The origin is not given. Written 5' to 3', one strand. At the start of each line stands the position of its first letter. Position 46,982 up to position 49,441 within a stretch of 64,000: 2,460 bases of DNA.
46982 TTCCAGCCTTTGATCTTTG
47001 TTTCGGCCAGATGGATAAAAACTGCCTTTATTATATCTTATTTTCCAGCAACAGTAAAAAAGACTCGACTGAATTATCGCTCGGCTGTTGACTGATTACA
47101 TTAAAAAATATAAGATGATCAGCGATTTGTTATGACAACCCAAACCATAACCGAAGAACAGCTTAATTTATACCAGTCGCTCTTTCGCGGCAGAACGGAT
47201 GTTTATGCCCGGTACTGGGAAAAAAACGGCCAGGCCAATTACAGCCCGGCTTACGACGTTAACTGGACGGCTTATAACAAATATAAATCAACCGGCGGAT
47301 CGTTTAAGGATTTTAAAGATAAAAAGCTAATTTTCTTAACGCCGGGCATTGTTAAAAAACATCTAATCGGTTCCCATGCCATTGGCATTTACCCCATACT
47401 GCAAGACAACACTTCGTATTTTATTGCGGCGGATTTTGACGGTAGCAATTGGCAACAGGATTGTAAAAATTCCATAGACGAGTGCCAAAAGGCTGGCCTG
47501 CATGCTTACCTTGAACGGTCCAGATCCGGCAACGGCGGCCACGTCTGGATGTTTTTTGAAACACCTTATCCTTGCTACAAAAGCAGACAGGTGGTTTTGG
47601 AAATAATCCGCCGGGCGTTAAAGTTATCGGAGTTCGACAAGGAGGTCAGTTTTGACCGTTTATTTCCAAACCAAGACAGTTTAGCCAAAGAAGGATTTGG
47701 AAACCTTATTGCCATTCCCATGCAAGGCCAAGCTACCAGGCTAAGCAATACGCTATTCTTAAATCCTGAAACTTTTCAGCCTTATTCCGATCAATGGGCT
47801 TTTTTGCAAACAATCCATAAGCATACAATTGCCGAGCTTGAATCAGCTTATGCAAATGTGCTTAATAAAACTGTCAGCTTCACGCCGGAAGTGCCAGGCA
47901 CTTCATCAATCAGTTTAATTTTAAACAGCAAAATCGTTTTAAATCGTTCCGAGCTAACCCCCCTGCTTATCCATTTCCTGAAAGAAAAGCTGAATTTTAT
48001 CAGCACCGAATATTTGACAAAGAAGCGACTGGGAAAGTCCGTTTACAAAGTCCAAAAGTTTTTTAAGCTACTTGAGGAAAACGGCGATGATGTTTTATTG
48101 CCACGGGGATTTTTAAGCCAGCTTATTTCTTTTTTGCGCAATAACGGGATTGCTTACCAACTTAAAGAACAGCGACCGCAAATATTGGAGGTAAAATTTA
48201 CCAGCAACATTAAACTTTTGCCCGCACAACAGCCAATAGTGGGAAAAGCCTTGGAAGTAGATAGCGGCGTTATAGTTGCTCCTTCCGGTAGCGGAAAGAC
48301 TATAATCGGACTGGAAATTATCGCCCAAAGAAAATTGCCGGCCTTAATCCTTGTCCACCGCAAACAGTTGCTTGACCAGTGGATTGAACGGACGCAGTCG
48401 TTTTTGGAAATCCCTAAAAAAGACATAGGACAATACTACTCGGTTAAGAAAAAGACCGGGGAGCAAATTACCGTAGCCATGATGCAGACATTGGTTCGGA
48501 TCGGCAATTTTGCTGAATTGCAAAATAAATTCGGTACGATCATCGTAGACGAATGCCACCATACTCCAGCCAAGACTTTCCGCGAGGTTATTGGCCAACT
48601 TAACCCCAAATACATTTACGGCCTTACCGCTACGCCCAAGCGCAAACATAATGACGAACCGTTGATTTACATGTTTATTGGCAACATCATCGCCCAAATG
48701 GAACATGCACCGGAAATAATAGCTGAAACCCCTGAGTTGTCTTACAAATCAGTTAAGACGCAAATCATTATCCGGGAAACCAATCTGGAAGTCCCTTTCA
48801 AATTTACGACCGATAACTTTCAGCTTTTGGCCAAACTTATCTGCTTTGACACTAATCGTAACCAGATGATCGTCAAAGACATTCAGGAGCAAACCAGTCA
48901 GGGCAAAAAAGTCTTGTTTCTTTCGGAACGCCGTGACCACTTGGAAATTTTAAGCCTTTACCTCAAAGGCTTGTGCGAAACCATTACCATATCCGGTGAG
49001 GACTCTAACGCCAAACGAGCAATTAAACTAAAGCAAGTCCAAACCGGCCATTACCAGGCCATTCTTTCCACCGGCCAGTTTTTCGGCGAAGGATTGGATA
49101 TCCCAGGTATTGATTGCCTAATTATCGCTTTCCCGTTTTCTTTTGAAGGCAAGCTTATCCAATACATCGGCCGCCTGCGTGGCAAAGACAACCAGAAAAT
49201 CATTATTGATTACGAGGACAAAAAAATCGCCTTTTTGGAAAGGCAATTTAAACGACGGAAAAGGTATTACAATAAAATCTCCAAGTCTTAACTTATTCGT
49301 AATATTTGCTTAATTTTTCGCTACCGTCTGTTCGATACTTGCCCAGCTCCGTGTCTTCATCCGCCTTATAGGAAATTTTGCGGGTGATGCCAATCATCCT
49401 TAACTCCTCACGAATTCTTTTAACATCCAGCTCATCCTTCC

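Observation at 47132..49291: PrimPol (AEP) domain fused to an SF2 DECH-box helicase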

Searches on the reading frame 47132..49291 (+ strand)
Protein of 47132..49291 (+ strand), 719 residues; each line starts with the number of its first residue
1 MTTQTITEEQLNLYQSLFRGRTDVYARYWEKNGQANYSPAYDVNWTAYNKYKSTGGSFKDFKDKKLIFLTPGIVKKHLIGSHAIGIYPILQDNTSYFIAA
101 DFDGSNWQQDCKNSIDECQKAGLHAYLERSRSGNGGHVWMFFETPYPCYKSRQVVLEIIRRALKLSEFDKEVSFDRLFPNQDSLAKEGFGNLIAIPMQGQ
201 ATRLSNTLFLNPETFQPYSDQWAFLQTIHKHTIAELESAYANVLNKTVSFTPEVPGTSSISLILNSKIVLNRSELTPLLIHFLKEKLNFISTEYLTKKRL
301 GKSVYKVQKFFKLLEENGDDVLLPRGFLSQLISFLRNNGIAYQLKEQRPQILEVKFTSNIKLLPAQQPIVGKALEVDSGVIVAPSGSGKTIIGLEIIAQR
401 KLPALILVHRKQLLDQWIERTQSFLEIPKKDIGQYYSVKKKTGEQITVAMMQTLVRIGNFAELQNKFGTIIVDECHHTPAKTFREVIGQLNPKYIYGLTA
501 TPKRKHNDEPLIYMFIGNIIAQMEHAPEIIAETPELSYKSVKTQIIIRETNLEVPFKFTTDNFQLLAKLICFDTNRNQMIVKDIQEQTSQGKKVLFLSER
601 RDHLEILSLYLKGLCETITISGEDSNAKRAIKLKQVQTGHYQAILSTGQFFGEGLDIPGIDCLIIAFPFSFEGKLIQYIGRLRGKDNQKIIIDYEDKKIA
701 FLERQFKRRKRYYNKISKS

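Call 3: search_protein_families(library=pfam, proteins=[window:47132-49291:+], max_evalue=1)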
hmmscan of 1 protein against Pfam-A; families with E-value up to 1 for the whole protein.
window:47132-49291:+ (719 aa): 7 families
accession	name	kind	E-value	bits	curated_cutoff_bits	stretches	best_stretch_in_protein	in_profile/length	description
PF22548.2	AEP-TOTE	-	2e-77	260.3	27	1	9-237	1-228/230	TOTE conflict system, Archaeo-Eukaryotic Primase domain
PF04851.21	ResIII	-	8.7e-28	97.7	22.5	1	376-504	23-164/164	Type III restriction enzyme, res subunit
PF00270.35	DEAD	-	7.9e-11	42.4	26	1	364-505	2-163/167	DEAD/DEAH box helicase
PF00271.37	Helicase_C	-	5.6e-09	36.7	23.5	1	584-681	10-105/110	Helicase conserved C-terminal domain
PF18766.7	SWI2_SNF2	-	9.1e-07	29.2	26.7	1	376-522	18-173/221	SWI2/SNF2 ATPase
PF13401.12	AAA_22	-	0.011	16.5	27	1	378-491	7-109/130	AAA domain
PF09848.15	SLFN-g3_helicase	-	0.11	12.2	24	1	385-477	10-90/354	Schlafen group 3, DNA/RNA helicase domain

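Call 4: search_protein_families(library=ncbifam, proteins=[window:47132-49291:+], max_evalue=1)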
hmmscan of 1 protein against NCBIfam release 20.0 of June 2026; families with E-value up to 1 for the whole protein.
window:47132-49291:+ (719 aa): 12 families
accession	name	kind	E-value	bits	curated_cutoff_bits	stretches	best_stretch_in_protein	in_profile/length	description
NF040561.1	PrimPol_Msp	equivalog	1.5e-23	83.2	200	2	74-250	164-352/515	CRISPR-associated primase-polymerase type A1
NF045503.1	repair_heli_XPB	equivalog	1.1e-22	80.4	610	1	372-644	199-467/548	DNA repair helicase XPB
NF053632.1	heli_RadD_YejH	equivalog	9.7e-15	53.8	720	1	377-505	23-154/573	DNA repair helicase RadD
NF046051.1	restrict_EcoAI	equivalog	2.4e-11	42.8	550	1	381-513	182-324/768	EcoAI/FtnUII family type I restriction enzme subunit R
TIGR00603.1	rad25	subfamily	5.2e-11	41.5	328.7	1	377-506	276-417/734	DNA repair helicase rad25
NF010337.0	PRK13766.1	equivalog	8e-09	34.1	610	2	366-479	21-145/781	Hef nuclease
TIGR04095.1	dnd_restrict_1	equivalog_domain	2.4e-08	33.4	600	1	378-524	26-192/451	DNA phosphorothioation system restriction enzyme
NF003673.1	PRK05298.1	equivalog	2.3e-06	26.3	743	2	380-425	33-78/653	excinuclease ABC subunit UvrB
NF042913.1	CyRepA1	equivalog_domain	1.2e-05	24.4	200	1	381-476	7-95/595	plasmid replication protein, CyRepA1 family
TIGR00631.1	uvrb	equivalog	1.9e-05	23.1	750.1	2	379-425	32-78/658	excinuclease ABC subunit UvrB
NF008394.0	PRK11192.1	equivalog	0.046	12.6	507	1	576-664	233-320/441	ATP-dependent RNA helicase SrmB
NF005276.0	PRK06788.1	equivalog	0.15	12.1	98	1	428-472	53-97/119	flagellar motor switch protein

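Call 5: search_protein_families(library=padloc, proteins=[window:47132-49291:+], max_evalue=1)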
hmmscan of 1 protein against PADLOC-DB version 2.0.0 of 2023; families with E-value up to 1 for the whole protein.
window:47132-49291:+ (719 aa): 12 families
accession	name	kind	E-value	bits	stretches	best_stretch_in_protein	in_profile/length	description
PDLC01465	PrimPol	-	1e-68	229.9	1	5-275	17-269/276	"CAS-I,CAS-II,CAS-III,CAS-IV,CAS-V,CAS-VI; associated"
PDLC03659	mREase_IV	-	4.7e-21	72.4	1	380-691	243-560/945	Type IV methyl-directed restriction enzyme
PDLC01101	PrimPol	-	2.3e-19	67.4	2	70-243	165-342/490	adaptation polymerase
PDLC03658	mREase_IV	-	6.7e-19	65.1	1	377-689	243-549/953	Type IV methyl-directed restriction enzyme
PDLC02707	PbeA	-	1.3e-14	51.8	2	353-509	244-420/672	PbeA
PDLC02704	PbeA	-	2.1e-08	31.1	1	378-522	272-440/682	PbeA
PDLC02706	PbeA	-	2.8e-07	27.5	1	378-509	287-438/722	PbeA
PDLC04986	PDC-S28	-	2e-06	24.4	1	380-478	56-162/831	-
PDLC01439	typeIV_DinG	-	0.0002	18.2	1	373-423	30-79/575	CAS-IV-A; associated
PDLC03653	REase_III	-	0.00025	17.3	1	467-506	260-301/883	Type III restriction enzyme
PDLC04173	GajB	-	0.021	11.8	1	373-409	6-44/471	-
PDLC02705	PbeA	-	0.031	10.4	1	469-523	377-432/691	PbeA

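Call 6: search_solved_structures(query=window:47132-49288:+, max_evalue=1, show_alignments=2)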
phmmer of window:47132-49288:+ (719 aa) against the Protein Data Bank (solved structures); distinct sequences matched with E-value up to 1: 42.
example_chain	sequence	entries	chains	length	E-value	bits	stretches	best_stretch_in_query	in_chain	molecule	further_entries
6p4f_A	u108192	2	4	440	9.4e-21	77.2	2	360-523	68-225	DNA-dependent ATPase XPBII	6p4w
5tnu_A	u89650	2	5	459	1.1e-20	76.9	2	360-523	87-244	DNA-dependent ATPase XPBII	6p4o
7clg_A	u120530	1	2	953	9.2e-20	73.9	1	375-690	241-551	Putative helicase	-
6p66_A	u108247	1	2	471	4.1e-18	68.5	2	330-521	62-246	DNA repair protein RAD25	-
2fwr_A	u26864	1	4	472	4.1e-18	68.5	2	330-521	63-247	DNA repair protein RAD25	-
2fz4_A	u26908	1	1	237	1.6e-13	53.3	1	330-505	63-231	DNA repair protein RAD25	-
7nqd_A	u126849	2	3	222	4e-10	42.1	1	74-246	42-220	TPR_REGION domain-containing protein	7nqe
7nqf_A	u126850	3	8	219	6.1e-10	41.5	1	74-245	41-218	TPR_REGION domain-containing protein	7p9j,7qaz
6jde_B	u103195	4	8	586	9.7e-08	34.2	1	379-682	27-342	Putative DNA repair helicase RadD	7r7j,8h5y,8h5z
5of4_A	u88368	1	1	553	7.5e-06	27.9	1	376-507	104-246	TFIIH basal transcription factor complex helicase XPB subunit,XPB,TFIIH basal transcriptio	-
5fmf_1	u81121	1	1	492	7.9e-06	27.9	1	352-507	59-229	DNA REPAIR HELICASE RAD25, SSL2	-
8ebt_A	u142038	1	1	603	8.8e-06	27.7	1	376-507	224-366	General transcription and DNA repair factor IIH helicase subunit XPB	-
6nmi_A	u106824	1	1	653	1.1e-05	27.4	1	376-507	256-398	General transcription and DNA repair factor IIH helicase subunit XPB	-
8bvw_0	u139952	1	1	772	1.4e-05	27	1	376-507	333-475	General transcription and DNA repair factor IIH helicase subunit XPB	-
29vf_0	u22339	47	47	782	1.4e-05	27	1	376-507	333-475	General transcription and DNA repair factor IIH helicase subunit XPB | TFIIH basal transcription factor complex helicase XPB subunit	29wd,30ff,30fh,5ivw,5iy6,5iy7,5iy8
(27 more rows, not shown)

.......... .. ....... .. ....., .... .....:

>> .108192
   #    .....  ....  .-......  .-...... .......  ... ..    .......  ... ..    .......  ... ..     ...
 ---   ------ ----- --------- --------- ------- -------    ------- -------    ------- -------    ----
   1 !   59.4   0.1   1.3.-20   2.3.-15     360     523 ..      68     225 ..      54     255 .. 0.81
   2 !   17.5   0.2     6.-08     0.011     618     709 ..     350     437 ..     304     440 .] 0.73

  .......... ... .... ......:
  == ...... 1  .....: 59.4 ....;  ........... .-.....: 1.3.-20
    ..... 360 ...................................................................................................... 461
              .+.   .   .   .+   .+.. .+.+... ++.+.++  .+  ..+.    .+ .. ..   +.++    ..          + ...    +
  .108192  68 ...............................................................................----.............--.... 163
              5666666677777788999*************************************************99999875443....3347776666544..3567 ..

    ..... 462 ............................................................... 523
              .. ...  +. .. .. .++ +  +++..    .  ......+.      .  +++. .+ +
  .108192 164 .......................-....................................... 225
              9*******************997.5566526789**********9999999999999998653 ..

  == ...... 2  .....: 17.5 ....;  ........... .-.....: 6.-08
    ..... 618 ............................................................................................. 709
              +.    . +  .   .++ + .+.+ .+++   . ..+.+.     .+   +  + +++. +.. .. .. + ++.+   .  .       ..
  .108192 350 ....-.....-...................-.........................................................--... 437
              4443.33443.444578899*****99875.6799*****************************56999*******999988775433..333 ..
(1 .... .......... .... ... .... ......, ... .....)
